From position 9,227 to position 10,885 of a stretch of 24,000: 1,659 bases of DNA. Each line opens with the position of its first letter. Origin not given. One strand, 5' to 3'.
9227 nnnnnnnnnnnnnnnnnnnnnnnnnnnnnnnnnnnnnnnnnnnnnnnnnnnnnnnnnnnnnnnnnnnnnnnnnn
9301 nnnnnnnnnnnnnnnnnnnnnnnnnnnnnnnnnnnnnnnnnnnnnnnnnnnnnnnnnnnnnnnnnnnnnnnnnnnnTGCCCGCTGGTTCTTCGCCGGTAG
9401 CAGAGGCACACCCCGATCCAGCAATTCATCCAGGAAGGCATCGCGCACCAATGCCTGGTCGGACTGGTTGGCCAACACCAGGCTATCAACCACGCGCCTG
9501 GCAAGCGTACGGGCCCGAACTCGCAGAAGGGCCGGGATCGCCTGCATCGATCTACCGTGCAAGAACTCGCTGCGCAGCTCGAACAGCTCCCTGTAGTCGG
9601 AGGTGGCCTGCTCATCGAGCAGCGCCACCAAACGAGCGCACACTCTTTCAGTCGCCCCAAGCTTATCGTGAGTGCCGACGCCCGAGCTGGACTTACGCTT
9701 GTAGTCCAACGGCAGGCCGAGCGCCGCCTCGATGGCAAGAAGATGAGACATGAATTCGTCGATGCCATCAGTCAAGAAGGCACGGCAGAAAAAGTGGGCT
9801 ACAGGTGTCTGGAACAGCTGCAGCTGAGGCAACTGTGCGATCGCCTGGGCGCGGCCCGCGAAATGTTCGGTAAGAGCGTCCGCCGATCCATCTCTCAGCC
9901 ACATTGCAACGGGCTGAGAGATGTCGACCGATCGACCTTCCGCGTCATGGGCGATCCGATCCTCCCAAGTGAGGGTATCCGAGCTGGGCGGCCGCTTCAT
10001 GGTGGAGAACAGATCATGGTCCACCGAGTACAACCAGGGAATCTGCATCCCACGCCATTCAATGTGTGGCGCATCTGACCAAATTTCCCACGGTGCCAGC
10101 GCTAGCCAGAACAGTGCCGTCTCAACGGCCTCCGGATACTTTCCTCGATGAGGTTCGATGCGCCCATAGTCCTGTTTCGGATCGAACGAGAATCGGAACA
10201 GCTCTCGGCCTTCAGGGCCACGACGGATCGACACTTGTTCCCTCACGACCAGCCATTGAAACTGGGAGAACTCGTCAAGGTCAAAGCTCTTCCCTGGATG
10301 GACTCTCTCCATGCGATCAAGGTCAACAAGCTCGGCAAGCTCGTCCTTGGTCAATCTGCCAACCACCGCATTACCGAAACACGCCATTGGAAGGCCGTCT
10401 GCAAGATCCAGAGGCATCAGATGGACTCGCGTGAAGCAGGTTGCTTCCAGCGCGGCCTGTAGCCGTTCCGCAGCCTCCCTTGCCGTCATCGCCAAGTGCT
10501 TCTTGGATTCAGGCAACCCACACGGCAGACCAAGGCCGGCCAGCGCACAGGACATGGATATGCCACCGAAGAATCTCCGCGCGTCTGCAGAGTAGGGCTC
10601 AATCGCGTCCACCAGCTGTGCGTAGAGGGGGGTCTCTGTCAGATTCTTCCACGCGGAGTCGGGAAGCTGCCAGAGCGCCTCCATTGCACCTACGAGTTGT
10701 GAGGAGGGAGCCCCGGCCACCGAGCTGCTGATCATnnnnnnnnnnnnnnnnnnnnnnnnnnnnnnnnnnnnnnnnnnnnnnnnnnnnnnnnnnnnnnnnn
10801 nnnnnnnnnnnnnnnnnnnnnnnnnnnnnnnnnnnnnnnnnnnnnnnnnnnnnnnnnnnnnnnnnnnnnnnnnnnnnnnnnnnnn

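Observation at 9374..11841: Translationally coupled TIR + HEPN two-gene operon: candidate Thoeris-like system with an RNase effector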

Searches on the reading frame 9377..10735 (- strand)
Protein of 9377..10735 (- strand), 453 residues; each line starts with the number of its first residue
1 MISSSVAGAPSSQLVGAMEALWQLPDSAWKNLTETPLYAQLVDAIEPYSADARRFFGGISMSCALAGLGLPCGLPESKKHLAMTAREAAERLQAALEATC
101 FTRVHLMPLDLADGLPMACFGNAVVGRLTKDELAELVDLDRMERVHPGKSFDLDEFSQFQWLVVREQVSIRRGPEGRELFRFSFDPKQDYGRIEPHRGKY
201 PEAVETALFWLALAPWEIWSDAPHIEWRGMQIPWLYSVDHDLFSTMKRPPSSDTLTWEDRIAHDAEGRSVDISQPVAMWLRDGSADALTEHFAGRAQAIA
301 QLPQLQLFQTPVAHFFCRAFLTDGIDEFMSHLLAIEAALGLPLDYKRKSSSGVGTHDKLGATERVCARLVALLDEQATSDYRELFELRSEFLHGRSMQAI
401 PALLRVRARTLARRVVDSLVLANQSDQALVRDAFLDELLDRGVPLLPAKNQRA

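Call 3: search_protein_families(library=pfam, proteins=[window:9377-10735:-], max_evalue=1)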
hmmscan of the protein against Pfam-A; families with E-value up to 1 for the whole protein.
window:9377-10735:- (453 aa): 0 families

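Call 4: search_protein_families(library=padloc, proteins=[window:9377-10735:-], max_evalue=1)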
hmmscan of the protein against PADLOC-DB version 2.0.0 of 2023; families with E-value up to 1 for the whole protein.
window:9377-10735:- (453 aa): 0 families

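Call 5: search_protein_families(library=ncbifam, proteins=[window:9377-10735:-], max_evalue=1)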
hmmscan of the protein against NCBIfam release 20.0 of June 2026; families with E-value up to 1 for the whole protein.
window:9377-10735:- (453 aa): 0 families

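Call 11: find_homologous_proteins(query=window:9377-10735:-, max_evalue=0.001)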
Query window:9377-10735:- (453 aa): 175 proteins with E <= 0.001 among 8000 candidates; the best 120 are listed.
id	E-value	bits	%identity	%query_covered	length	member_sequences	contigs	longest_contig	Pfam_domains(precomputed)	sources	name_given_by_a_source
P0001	0.0e+0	1017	99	100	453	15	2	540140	-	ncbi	-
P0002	4.3e-241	818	81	100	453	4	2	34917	-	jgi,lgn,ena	-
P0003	5.0e-201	686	68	98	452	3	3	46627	-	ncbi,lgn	ncbi:TPA: hypothetical protein ACKQBZ_004523 [Stenotrophomonas maltophilia]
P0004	1.1e-193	662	83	76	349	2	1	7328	-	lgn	-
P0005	1.9e-190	651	64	98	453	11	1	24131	-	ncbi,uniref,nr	ncbi:hypothetical protein VC290_19095 [Xanthomonas campestris]|uniref:hypothetical protein n=1 Tax=X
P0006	1.5e-188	645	64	96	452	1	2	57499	-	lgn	-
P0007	1.1e-187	642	63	98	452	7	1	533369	-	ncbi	ncbi:hypothetical protein ACODUL_08225 [Stenotrophomonas maltophilia]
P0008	4.6e-184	630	62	97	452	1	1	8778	-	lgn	-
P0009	6.8e-176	603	62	96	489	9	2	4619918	-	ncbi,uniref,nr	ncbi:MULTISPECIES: hypothetical protein [Stenotrophomonas maltophilia group]|uniref:hypothetical pro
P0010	2.1e-171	589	59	99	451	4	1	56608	-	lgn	-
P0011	2.3e-157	542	55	96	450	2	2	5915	-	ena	-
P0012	2.0e-155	536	54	97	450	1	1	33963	-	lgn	-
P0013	7.1e-146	504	56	87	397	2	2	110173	-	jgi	-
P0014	3.7e-134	466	49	99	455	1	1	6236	-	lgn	-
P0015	4.4e-131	456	50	95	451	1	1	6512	-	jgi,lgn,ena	-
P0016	1.6e-116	408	44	97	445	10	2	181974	-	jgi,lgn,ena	-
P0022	4.8e-113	396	45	99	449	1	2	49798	-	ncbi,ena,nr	ncbi:MAG: hypothetical protein KDJ90_12480 [Nitratireductor sp.]|nr:hypothetical protein [Nitratired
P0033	1.0e-106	375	42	97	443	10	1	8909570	-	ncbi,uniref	ncbi:hypothetical protein [Bradyrhizobium ganzhouense]|uniref:hypothetical protein n=1 Tax=Bradyrhiz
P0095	5.3e-86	307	38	96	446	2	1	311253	-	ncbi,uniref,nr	ncbi:hypothetical protein [Rhizobium leguminosarum]|uniref:hypothetical protein n=1 Tax=Rhizobium le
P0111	3.3e-81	291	40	97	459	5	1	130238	-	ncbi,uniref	ncbi:hypothetical protein [Mesorhizobium sp. M1322]|uniref:hypothetical protein n=1 Tax=Mesorhizobiu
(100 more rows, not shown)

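Call 12: search_solved_structures(query=window:9377-10735:-, max_evalue=10)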
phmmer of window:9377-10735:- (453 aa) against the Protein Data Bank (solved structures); distinct sequences matched with E-value up to 10: 1.
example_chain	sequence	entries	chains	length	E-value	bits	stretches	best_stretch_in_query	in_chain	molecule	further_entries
1wek_A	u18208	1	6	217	0.59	11.8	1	128-188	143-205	hypothetical protein TT1465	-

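Call 26: predict_structure(alignment_id=A1)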
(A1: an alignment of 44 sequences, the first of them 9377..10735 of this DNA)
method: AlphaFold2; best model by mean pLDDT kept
length: 453 residues; sequences in the alignment: 44
mean_pLDDT: 88.4   pTM: 0.87
mean pLDDT of the five models: 88.4, 87.4, 87.2, 86.8, 84.1
residues with pLDDT >= 90: 311; 70-90: 98; 50-70: 31; < 50: 13
segments of 3 or more residues with pLDDT < 50: 1-5, 349-353, 451-453
pLDDT, mean of each block of 10 residues (from residue 1): 54 97 95 95 94 87 96 95 97 95 96 91 96 97 93 95 96 87 57 68 93 91 72 94 93 93 91 89 90 93 82 90 91 93 65 68 95 97 94 86 92 96 90 93 84 40
secondary structure, 60 per line:
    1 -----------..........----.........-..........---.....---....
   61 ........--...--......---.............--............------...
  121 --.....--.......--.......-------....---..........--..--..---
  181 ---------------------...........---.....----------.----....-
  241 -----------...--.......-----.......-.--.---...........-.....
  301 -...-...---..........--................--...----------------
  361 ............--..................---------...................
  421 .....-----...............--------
elements in order: H12-21 H26-34 H36-45 H50-53 H57-68 H76-81 H85-97 E100-111 E118-120 E123-127 H130-136 H139-145 H153-156 E160-169 H202-212 H216-219 E236-239 E257-263 E269-275 H284-294 H296-300 H312-321 H324-339 H361-372 H375-392 H402-425 H431-445

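Call 30: fold_search(model_id=the predicted structure, library=pdb)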
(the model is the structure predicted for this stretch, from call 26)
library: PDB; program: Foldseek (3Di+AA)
matches with E <= 10: 121; with E <= 0.001: 0
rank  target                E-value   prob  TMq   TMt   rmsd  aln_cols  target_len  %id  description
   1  4k0j_A                6.9e-01  0.01  0.07  0.04  32.9       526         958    9  X-ray crystal structure of a heavy metal efflux pump, crystal form I (released 2013-10-16)
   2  6a4v_A                9.5e-01  0.13  0.13  0.18  18.6       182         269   14  Open Reading frame 49 (released 2019-06-26)
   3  2r45_A                9.5e-01  0.06  0.12  0.12  20.5       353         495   12  Crystal structure of Escherichia coli Glycerol-3-phosphate Dehydrogenase in complex with 2-phospho-d-glyceric acid (released 2008-04-15)
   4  7rr8_A                9.5e-01  0.02  0.09  0.05  36.1       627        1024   11  Multidrug efflux pump subunit AcrB (released 2022-08-17)
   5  8qzl_C                1.8e+00  0.02  0.11  0.06  34.0       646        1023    9  Single particle cryo-EM co-structure of Klebsiella pneumoniae AcrB with the BDM91288 efflux pump inhibitor at 3.42 Ang (released 2024-11-06)
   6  2c27                  2.0e+00  0.02  0.07  0.10  19.6       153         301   18  The Structure of Mycothiol Synthase in Complex with des- AcetylMycothiol and CoenzymeA. (released 2005-12-01)
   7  2wbl_A                2.3e+00  0.06  0.12  0.15  17.1       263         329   12  Three-dimensional structure of a binary ROP-PRONE complex (released 2009-04-14)
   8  7r5v_N                2.3e+00  0.02  0.08  0.11  22.8       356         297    8  Structure of the human CCAN CENP-A alpha-satellite complex (released 2022-04-27)
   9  6zod_C                2.6e+00  0.01  0.09  0.05  35.8       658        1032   10  Fusidic acid binding to the allosteric deep transmembrane domain binding pocket, TM7/TM8 groove, and TM1/TM2 groove of (released 2021-05-19)
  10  9fed                  2.7e+00  0.05  0.09  0.18  18.4       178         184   15  Single-chain chimeric protein mimicking the interaction between HR1 and HR2 in HIV gp41 (released 2025-05-28)
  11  2qcu_A                2.7e+00  0.04  0.12  0.11  20.3       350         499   10  Crystal structure of Glycerol-3-phosphate Dehydrogenase from Escherichia coli (released 2008-04-15)
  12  3dpo_B                2.8e+00  0.04  0.09  0.14  14.9       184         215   13  Crystal structure of the substrate binding domain of E. coli DnaK in complex with a short pyrrhocoricin-derived inhibi (released 2009-03-10)
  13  6tug_G                2.9e+00  0.14  0.18  0.19  15.4       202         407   11  Enterococcus italicus Csm6 bound to cyclic hexa-2'-fluoro-hexa-dAMP (released 2020-02-26)
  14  6tug_A                3.1e+00  0.21  0.21  0.23  14.0       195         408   15  Enterococcus italicus Csm6 bound to cyclic hexa-2'-fluoro-hexa-dAMP (released 2020-02-26)
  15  6tug_E                3.5e+00  0.20  0.21  0.22  14.0       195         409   15  Enterococcus italicus Csm6 bound to cyclic hexa-2'-fluoro-hexa-dAMP (released 2020-02-26)
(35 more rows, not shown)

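Call 42: find_related_loci(query=A1, collection=metagenome_contigs, flank=4000)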
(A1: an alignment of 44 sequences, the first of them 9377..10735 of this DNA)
Query A1 (453 aa) in metagenome_contigs; peptide patterns used: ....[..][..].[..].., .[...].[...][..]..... (x = any residue, [..] = any of these).
600 stretches matched a pattern (row limit reached: there are more); 122 encode a relative of the query (tblastn E <= 1e-3); the best 80 are kept; 80 distinct loci.
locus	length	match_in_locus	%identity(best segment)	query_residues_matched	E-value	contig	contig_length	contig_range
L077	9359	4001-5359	81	1-453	0e+0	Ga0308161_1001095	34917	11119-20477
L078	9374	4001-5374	54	2-451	3e-162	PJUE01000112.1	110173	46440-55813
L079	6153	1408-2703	50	11-442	2e-136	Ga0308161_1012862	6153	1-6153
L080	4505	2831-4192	45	1-452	5e-122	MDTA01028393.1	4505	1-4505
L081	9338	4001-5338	46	2-446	2e-119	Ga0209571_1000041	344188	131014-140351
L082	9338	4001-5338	45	2-446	7e-119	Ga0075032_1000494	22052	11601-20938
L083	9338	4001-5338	45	2-446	7e-119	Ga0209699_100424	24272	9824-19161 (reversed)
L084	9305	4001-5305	55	17-451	6e-160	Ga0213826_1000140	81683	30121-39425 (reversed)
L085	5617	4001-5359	45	2-449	1e-117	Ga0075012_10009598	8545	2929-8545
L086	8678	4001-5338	44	2-446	2e-117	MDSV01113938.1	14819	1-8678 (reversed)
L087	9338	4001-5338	44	1-446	2e-115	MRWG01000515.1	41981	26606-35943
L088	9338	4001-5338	43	2-446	1e-112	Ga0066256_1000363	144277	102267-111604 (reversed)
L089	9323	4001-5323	44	5-443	2e-112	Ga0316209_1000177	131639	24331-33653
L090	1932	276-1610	45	1-446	1e-117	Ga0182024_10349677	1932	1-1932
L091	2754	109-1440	44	2-446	3e-113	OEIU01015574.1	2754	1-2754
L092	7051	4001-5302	44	10-446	3e-107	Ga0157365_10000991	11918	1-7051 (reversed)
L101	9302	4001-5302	43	10-446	2e-100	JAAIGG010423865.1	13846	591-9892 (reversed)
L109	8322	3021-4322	40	11-446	4e-94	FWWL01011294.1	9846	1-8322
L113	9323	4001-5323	40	5-445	3e-93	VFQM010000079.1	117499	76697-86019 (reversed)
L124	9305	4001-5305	41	13-452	2e-90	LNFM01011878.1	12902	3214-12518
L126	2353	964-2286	41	3-446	3e-93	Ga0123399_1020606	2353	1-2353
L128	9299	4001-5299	39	9-442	8e-89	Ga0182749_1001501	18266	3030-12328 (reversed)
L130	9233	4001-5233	40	11-422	2e-87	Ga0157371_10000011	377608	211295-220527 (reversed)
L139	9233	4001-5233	41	2-422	3e-82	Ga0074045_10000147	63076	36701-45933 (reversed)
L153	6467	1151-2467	41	3-438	2e-74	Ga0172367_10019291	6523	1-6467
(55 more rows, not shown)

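Call 48: search_protein_representatives(alignment_id=A1)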
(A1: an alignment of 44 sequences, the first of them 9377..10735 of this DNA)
Query: 44 sequences, 446 profile positions. Proteins with E-value up to 0.001 (for the whole library): 817; up to 1e-10: 562; up to 1e-30: 240. The best 150 are listed.
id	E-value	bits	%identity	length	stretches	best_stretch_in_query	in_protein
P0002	2.3e-188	642.9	-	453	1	6-445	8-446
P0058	2.6e-188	642.6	-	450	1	1-445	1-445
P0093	4.6e-174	595.7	-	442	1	10-445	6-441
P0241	3.3e-170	583.0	-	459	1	9-445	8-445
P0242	1.6e-168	577.5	-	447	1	7-443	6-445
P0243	5.2e-166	569.2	-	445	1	10-444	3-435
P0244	3.4e-164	563.2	-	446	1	11-445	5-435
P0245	1.2e-163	561.3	-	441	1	8-444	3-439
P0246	8.1e-159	545.5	-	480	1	9-443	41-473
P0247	8.6e-153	525.6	-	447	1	8-444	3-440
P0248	3.0e-151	520.5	-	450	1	7-444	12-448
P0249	8.6e-149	512.4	-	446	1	2-436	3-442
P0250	1.1e-146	505.5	-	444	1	9-442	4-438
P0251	1.5e-146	505.0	-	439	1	9-444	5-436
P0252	2.3e-146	504.4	-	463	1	9-444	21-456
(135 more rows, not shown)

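Call 49: search_protein_families(library=pfam, proteins=[L101:3279-3995:+, L109:2050-3009:+, L124:2973-3983:+, L130:2898-3989:+, L128:3252-3995:+, L113:2573-3982:+, L086:3372-4001:+, L092:228-3980:+, L139:2193-4001:+, L153:55-1143:+], max_evalue=0.01)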
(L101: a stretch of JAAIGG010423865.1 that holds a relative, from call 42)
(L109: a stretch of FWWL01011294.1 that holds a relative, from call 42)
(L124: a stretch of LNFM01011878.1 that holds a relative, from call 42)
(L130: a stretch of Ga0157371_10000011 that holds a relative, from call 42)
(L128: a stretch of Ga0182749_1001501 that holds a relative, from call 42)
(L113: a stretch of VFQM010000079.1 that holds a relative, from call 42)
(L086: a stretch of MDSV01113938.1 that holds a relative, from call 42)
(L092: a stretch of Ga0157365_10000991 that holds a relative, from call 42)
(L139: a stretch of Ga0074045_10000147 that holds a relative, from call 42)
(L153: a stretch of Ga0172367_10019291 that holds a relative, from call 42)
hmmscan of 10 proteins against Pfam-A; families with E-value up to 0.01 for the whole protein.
L101:3279-3995:+ (239 aa): 0 families

L109:2050-3009:+ (320 aa): 0 families

L124:2973-3983:+ (337 aa): 0 families

L130:2898-3989:+ (364 aa): 0 families

L128:3252-3995:+ (248 aa): 0 families

L113:2573-3982:+ (470 aa): 0 families

L086:3372-4001:+ (210 aa): 0 families

L092:228-3980:+ (1251 aa): 5 families
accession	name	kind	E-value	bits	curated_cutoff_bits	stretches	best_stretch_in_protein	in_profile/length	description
PF20720.3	nSTAND3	-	1.4e-09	38.3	27.2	1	170-315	1-150/155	Novel STAND NTPase 3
PF13646.12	HEAT_2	-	0.0004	21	27.7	0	992-1087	3-86/88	HEAT repeats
PF13401.12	AAA_22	-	0.00085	20.1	27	1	185-219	4-33/130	AAA domain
PF13191.12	AAA_16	-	0.0048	17.9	32.6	1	181-216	18-52/167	AAA ATPase domain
PF12775.13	AAA_7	-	0.0062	16.5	25.8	0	180-213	27-60/181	P-loop containing dynein motor region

L139:2193-4001:+ (603 aa): 1 family
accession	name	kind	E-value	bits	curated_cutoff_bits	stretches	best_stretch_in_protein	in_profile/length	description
PF02538.19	Hydantoinase_B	-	4.3e-144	481.3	26.8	1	31-553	3-519/519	Hydantoinase B/oxoprolinase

L153:55-1143:+ (363 aa): 0 families

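Call 52: search_protein_families(library=padloc, proteins=[L101:3279-3995:+, L128:3252-3995:+, L113:2573-3982:+, L086:3372-4001:+, L092:228-3980:+, L153:55-1143:+, L126:44-973:+, L128:5344-6762:+], max_evalue=0.1)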
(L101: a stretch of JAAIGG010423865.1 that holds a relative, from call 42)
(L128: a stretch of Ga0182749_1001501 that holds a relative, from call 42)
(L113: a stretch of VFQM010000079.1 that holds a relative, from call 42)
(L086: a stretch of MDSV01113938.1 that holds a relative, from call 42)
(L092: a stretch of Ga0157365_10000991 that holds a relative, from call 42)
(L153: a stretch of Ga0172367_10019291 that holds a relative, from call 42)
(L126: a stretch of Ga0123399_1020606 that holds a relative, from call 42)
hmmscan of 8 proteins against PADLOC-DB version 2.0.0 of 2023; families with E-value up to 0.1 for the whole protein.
L101:3279-3995:+ (239 aa): 0 families

L128:3252-3995:+ (248 aa): 0 families

L113:2573-3982:+ (470 aa): 0 families

L086:3372-4001:+ (210 aa): 0 families

L092:228-3980:+ (1251 aa): 1 family
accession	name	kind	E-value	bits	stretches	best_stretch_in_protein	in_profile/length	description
PDLC04140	mad8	-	0.033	11.7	1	175-235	16-58/314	mads_8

L153:55-1143:+ (363 aa): 1 family
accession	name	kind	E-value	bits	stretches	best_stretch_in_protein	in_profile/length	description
PDLC00733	Effector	-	0.0066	13.3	1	2-83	291-354/388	TIR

L126:44-973:+ (310 aa): 0 families

L128:5344-6762:+ (473 aa): 2 families
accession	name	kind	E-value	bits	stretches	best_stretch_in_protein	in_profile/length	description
PDLC04073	PD-T7-1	-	2.4e-87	291.5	1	11-453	2-447/452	-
PDLC04110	PD-T7-5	-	2.1e-36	123.7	1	154-421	43-306/346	-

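Call 59: search_protein_families(library=pfam, proteins=[L128:3252-3995:+, L101:3279-3995:+, L113:2573-3982:+, L086:3372-4001:+, L153:55-1143:+, L126:44-973:+, L078:3446-3964:+], max_evalue=1)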
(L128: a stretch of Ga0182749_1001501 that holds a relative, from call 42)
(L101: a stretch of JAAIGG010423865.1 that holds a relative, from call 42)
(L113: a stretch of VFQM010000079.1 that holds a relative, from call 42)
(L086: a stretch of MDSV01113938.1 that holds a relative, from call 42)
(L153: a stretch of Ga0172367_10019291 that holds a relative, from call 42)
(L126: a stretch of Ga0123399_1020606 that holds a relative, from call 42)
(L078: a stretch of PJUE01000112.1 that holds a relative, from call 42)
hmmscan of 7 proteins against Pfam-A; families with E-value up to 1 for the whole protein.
L128:3252-3995:+ (248 aa): 0 families

L101:3279-3995:+ (239 aa): 2 families
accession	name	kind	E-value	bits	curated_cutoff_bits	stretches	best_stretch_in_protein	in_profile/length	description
PF18614.7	RNase_II_C_S1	-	0.12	12.7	26.6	1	89-111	28-52/59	RNase II-type exonuclease C-terminal S1 domain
PF04612.17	T2SSM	-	0.16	12.6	27.8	0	74-124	83-137/160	Type II secretion system (T2SS), protein M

L113:2573-3982:+ (470 aa): 0 families

L086:3372-4001:+ (210 aa): 0 families

L153:55-1143:+ (363 aa): 1 family
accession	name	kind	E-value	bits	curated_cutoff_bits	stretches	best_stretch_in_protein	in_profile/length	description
PF10137.14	CAP12-PCTIR_TIR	-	0.019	15.4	24.7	1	31-60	71-100/119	CAP12/Pycsar effector protein, TIR domain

L126:44-973:+ (310 aa): 0 families

L078:3446-3964:+ (173 aa): 0 families
